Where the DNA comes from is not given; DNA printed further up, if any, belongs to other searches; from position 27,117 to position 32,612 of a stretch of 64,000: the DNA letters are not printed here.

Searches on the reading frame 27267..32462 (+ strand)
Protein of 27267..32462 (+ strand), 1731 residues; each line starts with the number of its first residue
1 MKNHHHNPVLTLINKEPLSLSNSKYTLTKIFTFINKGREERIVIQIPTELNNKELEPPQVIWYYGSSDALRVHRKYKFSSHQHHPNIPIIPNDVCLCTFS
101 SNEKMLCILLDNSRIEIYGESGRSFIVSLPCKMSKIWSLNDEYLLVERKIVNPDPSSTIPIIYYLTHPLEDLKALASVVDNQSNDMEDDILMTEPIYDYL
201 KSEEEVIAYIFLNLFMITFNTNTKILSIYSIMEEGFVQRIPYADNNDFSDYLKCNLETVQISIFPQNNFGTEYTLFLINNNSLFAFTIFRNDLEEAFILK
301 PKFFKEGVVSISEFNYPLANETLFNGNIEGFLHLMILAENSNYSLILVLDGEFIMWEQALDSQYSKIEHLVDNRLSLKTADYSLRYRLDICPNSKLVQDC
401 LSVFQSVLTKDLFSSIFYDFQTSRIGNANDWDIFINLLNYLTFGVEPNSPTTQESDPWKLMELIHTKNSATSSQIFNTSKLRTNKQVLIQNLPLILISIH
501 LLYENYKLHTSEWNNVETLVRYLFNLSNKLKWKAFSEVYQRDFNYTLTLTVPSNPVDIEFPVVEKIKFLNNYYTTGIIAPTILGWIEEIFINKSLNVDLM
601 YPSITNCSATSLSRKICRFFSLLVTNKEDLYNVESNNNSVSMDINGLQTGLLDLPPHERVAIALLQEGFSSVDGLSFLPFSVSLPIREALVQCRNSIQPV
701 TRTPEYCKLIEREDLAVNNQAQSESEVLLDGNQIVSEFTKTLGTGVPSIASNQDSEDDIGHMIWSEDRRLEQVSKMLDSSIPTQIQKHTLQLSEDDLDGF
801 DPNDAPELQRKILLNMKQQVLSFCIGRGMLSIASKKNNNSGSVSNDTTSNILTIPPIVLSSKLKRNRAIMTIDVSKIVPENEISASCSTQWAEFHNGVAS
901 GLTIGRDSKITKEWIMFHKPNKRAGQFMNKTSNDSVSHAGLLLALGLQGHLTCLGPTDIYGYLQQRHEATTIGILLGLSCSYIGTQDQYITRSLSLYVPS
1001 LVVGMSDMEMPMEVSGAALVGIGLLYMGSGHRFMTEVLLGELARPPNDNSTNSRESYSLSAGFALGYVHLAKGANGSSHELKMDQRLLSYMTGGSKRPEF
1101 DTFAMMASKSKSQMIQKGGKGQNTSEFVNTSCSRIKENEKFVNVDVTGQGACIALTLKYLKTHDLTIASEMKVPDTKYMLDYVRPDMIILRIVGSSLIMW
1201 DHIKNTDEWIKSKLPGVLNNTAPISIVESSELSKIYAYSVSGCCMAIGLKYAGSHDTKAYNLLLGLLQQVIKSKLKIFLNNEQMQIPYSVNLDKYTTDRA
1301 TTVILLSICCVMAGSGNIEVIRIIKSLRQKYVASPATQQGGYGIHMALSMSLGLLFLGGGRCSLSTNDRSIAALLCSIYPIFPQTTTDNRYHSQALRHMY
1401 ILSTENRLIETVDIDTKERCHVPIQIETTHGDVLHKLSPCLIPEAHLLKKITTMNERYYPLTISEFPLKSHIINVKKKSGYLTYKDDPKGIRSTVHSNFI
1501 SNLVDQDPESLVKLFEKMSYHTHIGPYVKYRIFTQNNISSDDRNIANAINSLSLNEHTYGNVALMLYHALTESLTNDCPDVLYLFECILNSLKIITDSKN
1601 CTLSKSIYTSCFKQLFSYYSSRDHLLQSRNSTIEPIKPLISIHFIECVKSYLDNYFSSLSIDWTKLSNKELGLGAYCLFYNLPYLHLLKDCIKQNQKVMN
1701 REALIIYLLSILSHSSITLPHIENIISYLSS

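Call 9: search_protein_families(library=pfam, proteins=[window:27267-32462:+], max_evalue=0.01)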
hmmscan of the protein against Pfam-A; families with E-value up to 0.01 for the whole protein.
window:27267-32462:+ (1731 aa): 4 families
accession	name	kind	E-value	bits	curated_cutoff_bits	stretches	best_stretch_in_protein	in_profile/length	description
PF20518.4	Apc1_MidN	-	3.7e-11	43.3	24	1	485-716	87-319/320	Anaphase-promoting complex subunit 1 middle domain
PF21282.2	APC1_3rd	-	1.1e-10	42.3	27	1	1407-1481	1-80/86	APC1 beta sandwich domain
PF12859.13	ANAPC1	-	1.8e-08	33.8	25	1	86-160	92-150/756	Anaphase-promoting complex subunit 1 WD40 beta-propeller domain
PF18122.6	APC1_C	-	0.00031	21.3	22.9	1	1564-1661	34-127/164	Anaphase-promoting complex sub unit 1 C-terminal domain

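Call 43: find_homologous_proteins(query=window:27267-32459:+, max_evalue=1e-10)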
Query window:27267-32459:+ (1731 aa): 3 proteins with E <= 1e-10 among 4766 candidates.
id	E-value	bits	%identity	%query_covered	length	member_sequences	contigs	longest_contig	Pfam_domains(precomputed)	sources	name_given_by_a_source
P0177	0.0e+0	3064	99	79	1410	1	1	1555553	PF27562.1,PF21282.3,PF20518.5,PF12859.14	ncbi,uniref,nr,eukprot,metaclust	ncbi:predicted protein [Naegleria gruberi]|uniref:Predicted protein n=1 Tax=Naegleria gruberi TaxID=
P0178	0.0e+0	2423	63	100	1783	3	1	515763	PF27562.1,PF21282.3,PF20518.5,PF12859.14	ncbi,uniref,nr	ncbi:hypothetical protein FDP41_007405 [Naegleria fowleri]|uniref:Uncharacterized protein n=1 Tax=Na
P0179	0.0e+0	2168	61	94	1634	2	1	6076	PF18122.7,PF27562.1,PF21282.3,PF20518.5,PF12859.14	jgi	-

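Call 45: find_encoding_contigs(protein=P0179, flank=3000, max_places=3)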
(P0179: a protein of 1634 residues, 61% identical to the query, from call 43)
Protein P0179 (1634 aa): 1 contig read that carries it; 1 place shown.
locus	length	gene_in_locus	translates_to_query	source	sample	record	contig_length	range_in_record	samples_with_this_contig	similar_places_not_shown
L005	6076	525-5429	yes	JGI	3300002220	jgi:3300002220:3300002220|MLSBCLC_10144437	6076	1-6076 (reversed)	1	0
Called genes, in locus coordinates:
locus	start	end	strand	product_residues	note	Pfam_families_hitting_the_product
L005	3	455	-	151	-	?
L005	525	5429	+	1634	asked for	PF12859:ANAPC1 (faint), PF20518:Apc1_MidN, PF27562:APC1_4th, PF21282:APC1_3rd, PF18122:APC1_C (faint)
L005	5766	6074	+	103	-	?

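Call 77: find_encoding_contigs(protein=P0178, flank=10000, max_places=2)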
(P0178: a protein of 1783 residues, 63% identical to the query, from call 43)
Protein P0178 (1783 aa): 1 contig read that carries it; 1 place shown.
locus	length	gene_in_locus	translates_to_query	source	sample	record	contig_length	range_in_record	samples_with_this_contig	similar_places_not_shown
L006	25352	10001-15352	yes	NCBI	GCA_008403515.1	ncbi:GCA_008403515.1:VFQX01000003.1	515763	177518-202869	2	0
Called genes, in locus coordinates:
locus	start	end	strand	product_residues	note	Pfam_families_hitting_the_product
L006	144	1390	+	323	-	PF00561:Abhydrolase_1 (weak), PF02089:Palm_thioest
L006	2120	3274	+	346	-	-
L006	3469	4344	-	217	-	-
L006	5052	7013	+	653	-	PF03031:NIF, PF00533:BRCT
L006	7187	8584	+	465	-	PF00536:SAM_1, PF07647:SAM_2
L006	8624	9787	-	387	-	PF02493:MORN (faint)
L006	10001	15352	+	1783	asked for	PF12859:ANAPC1 (faint), PF20518:Apc1_MidN, PF27562:APC1_4th, PF21282:APC1_3rd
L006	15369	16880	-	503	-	PF05183:RdRP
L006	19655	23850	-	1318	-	PF19220:Rod_CreS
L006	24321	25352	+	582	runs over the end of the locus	PF25299:ZZ_ADA2, PF00249:Myb_DNA-binding, PF22941:TADA2A-like_3rd, PF04433:SWIRM (weak)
